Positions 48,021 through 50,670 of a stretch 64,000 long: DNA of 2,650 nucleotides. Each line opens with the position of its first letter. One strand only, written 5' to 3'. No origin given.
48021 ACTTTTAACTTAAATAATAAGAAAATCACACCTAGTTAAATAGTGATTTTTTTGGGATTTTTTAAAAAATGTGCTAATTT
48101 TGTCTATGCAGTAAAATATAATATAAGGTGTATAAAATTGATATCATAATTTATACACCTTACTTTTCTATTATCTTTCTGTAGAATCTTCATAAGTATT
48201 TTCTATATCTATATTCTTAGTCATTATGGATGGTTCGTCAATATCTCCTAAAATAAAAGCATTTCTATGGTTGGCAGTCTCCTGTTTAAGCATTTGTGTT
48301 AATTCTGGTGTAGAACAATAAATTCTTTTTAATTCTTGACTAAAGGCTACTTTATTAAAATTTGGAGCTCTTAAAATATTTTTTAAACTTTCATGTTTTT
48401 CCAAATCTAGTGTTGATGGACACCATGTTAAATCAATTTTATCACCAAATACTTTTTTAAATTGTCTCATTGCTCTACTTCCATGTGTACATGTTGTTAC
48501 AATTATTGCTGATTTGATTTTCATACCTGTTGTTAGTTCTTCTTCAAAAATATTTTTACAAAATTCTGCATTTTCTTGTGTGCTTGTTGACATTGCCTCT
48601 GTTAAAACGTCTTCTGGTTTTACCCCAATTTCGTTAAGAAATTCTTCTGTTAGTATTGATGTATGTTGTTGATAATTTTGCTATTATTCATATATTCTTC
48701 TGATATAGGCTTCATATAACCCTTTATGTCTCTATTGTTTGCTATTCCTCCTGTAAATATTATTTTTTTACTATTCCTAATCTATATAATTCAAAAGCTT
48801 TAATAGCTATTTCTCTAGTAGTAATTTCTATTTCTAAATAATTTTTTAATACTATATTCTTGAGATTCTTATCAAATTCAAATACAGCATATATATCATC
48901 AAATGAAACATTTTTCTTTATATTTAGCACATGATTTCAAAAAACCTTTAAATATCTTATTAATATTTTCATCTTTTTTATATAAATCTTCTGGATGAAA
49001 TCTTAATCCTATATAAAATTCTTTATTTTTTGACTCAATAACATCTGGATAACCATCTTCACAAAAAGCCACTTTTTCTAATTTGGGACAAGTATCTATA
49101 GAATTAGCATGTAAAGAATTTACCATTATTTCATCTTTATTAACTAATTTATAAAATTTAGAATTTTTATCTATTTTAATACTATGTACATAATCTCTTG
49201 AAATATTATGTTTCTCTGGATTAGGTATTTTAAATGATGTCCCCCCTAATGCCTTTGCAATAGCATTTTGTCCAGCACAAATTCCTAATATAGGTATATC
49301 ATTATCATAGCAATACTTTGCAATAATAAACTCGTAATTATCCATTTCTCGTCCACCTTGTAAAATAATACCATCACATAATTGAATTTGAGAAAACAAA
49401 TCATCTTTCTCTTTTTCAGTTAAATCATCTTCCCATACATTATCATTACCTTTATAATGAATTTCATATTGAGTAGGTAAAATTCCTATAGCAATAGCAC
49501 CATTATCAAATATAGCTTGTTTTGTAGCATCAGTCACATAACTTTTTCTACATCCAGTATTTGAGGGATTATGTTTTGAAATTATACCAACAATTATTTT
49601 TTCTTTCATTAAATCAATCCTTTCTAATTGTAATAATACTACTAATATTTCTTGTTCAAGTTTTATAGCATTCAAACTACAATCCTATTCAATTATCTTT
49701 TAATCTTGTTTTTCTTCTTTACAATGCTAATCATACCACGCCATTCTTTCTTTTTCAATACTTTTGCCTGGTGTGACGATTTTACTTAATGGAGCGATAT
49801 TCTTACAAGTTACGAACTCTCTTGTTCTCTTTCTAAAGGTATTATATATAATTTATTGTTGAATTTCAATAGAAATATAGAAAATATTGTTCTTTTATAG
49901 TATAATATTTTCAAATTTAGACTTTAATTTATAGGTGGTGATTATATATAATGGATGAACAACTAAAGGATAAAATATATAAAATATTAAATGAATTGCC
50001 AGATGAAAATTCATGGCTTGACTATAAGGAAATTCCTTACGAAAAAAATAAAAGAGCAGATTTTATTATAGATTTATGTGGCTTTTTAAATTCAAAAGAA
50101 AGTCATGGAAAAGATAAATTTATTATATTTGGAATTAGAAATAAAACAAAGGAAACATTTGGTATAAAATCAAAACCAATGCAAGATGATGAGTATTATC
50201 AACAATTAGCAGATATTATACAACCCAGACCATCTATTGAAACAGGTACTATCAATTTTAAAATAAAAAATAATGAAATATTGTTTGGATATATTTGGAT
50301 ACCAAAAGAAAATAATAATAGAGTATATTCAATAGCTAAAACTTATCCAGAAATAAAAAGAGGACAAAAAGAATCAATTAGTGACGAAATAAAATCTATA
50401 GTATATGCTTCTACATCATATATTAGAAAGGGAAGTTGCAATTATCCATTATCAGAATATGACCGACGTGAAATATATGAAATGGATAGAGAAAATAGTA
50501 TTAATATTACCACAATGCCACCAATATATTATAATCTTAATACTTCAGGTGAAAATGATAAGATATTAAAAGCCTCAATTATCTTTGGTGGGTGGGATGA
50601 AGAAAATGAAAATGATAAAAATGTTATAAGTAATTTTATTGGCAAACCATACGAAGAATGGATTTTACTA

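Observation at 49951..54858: Orphan three-gene operon (AlbA_2/Schlafen-like 1079-aa helical giant + 214-aa orphan + APH-fold kinase) on a recombinase island: candidate undescribed system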

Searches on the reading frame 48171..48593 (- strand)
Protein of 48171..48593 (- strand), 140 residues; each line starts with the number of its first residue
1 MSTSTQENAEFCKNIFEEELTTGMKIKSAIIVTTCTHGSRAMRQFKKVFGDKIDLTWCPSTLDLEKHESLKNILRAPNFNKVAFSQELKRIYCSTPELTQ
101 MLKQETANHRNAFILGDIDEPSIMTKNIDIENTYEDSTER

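Call 7: search_protein_families(library=pfam, proteins=[window:48171-48593:-], max_evalue=0.01)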
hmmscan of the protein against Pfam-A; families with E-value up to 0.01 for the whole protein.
window:48171-48593:- (140 aa): 1 family
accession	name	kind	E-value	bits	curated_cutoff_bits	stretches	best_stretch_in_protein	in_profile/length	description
PF02698.23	DUF218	-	2.6e-06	27.8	27.6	1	2-65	66-119/133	DUF218 domain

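Call 8: search_protein_families(library=padloc, proteins=[window:48171-48593:-], max_evalue=0.01)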
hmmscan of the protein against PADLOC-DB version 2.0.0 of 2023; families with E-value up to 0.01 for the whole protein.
window:48171-48593:- (140 aa): 0 families

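Call 11: search_protein_families(library=ncbifam, proteins=[window:48171-48593:-], max_evalue=0.01)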
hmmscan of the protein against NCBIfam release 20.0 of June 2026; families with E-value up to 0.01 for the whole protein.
window:48171-48593:- (140 aa): 0 families

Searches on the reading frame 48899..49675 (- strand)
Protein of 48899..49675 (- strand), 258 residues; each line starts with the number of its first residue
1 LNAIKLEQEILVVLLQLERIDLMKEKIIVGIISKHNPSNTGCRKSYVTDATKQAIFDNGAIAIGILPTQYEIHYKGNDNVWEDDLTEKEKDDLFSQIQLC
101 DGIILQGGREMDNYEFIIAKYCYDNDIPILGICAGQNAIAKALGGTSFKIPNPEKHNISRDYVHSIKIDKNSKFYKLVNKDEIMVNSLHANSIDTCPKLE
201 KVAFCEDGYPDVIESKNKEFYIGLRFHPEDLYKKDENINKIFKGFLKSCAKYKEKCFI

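Call 7: search_protein_families(library=pfam, proteins=[window:48899-49675:-], max_evalue=0.01)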
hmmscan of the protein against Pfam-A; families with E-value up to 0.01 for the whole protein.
window:48899-49675:- (258 aa): 3 families
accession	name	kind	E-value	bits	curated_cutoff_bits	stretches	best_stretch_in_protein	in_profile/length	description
PF07722.19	Peptidase_C26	-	8.3e-22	78.5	20.5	1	112-229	91-219/219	Peptidase C26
PF00117.34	GATase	-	2.6e-14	53.8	22.8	1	96-234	39-177/190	Glutamine amidotransferase class-I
PF01174.25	SNO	-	4e-05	24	27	1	95-242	29-182/188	SNO glutamine amidotransferase family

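Call 8: search_protein_families(library=padloc, proteins=[window:48899-49675:-], max_evalue=0.01)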
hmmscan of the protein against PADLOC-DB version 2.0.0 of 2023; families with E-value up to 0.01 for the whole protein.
window:48899-49675:- (258 aa): 0 families

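Call 11: search_protein_families(library=ncbifam, proteins=[window:48899-49675:-], max_evalue=0.01)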
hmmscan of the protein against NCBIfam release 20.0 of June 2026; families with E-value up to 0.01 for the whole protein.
window:48899-49675:- (258 aa): 21 families
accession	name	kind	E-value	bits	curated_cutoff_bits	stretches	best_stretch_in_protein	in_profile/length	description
NF001975.0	PRK00758.1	equivalog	5.5e-17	62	198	1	94-251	37-184/185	GMP synthase subunit A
TIGR00888.1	guaA_Nterm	equivalog_domain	1.1e-14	54.2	172.15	1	100-250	42-185/188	glutamine-hydrolyzing GMP synthase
NF000848.1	PRK00074.1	equivalog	1.5e-12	46.9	400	1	95-254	38-192/512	glutamine-hydrolyzing GMP synthase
TIGR01823.1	PabB-fungal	equivalog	8.3e-11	40.9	442.55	1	88-256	42-211/742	aminodeoxychorismate synthase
NF003792.0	PRK05380.1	equivalog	1.1e-09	37.6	308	2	206-254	484-531/534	CTP synthase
NF045546.1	GCDPHdlase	equivalog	7.5e-09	35.9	250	1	110-247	77-196/198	gamma-glutamyl-CDP-amidate hydrolase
NF011201.0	PRK14607.1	equivalog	1.3e-08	34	670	1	125-248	72-188/534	bifunctional anthranilate synthase component II/anthranilate phosphoribosyltransferase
NF010081.0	PRK13566.1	equivalog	4.2e-08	31.9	645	1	120-251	594-722/729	anthranilate synthase component I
TIGR00566.1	trpG_papA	subfamily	5.9e-08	32.7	121.05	1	124-233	72-179/192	glutamine amidotransferase of anthranilate synthase or aminodeoxychorismate synthase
TIGR00337.1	PyrG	equivalog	6.5e-08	31.6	462.75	1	83-136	332-383/526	glutamine hydrolyzing CTP synthase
NF008471.0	PRK11366.1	equivalog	2e-07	30.7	266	1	112-253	93-248/254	gamma-glutamyl-gamma-aminobutyrate hydrolase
NF005849.0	PRK07765.1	equivalog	4e-06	26.2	308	1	77-253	26-196/219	aminodeoxychorismate/anthranilate synthase component II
TIGR01368.1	CPSaseIIsmall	equivalog_domain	0.0002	20.5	307.35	1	120-155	240-275/361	glutamine-hydrolyzing carbamoyl-phosphate synthase small subunit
NF009475.0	PRK12838.1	equivalog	0.00026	20.1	221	1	101-251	212-355/359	carbamoyl phosphate synthase small subunit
NF005367.0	PRK06895.1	equivalog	0.00028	20.8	265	1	123-232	69-174/190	anthranilate synthase component II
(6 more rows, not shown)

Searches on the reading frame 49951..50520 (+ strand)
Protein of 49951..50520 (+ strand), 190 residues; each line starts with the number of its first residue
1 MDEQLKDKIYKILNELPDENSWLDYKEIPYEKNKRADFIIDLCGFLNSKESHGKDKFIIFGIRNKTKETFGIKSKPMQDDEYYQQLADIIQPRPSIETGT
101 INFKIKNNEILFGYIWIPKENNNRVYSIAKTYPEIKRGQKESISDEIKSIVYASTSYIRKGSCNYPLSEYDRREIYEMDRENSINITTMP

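Call 78: search_solved_structures(query=A5, max_evalue=1, show_alignments=2)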
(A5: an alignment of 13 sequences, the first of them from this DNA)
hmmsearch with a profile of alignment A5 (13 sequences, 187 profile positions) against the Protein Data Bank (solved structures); distinct sequences matched with E-value up to 1: 5.
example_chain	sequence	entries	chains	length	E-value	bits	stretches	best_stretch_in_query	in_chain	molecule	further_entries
5yd0_A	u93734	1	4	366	0.043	16.9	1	16-102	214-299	Schlafen 8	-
7fex_A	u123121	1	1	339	0.054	16.5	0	19-100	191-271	SLFN11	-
9nyy_A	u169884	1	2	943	0.18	14.8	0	19-97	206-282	Protein SLFN14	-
9jr9_A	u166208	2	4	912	0.36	13.8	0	32-97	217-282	Protein SLFN14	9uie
9jn9_A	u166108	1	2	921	0.54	13.3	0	33-97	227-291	Protein SLFN14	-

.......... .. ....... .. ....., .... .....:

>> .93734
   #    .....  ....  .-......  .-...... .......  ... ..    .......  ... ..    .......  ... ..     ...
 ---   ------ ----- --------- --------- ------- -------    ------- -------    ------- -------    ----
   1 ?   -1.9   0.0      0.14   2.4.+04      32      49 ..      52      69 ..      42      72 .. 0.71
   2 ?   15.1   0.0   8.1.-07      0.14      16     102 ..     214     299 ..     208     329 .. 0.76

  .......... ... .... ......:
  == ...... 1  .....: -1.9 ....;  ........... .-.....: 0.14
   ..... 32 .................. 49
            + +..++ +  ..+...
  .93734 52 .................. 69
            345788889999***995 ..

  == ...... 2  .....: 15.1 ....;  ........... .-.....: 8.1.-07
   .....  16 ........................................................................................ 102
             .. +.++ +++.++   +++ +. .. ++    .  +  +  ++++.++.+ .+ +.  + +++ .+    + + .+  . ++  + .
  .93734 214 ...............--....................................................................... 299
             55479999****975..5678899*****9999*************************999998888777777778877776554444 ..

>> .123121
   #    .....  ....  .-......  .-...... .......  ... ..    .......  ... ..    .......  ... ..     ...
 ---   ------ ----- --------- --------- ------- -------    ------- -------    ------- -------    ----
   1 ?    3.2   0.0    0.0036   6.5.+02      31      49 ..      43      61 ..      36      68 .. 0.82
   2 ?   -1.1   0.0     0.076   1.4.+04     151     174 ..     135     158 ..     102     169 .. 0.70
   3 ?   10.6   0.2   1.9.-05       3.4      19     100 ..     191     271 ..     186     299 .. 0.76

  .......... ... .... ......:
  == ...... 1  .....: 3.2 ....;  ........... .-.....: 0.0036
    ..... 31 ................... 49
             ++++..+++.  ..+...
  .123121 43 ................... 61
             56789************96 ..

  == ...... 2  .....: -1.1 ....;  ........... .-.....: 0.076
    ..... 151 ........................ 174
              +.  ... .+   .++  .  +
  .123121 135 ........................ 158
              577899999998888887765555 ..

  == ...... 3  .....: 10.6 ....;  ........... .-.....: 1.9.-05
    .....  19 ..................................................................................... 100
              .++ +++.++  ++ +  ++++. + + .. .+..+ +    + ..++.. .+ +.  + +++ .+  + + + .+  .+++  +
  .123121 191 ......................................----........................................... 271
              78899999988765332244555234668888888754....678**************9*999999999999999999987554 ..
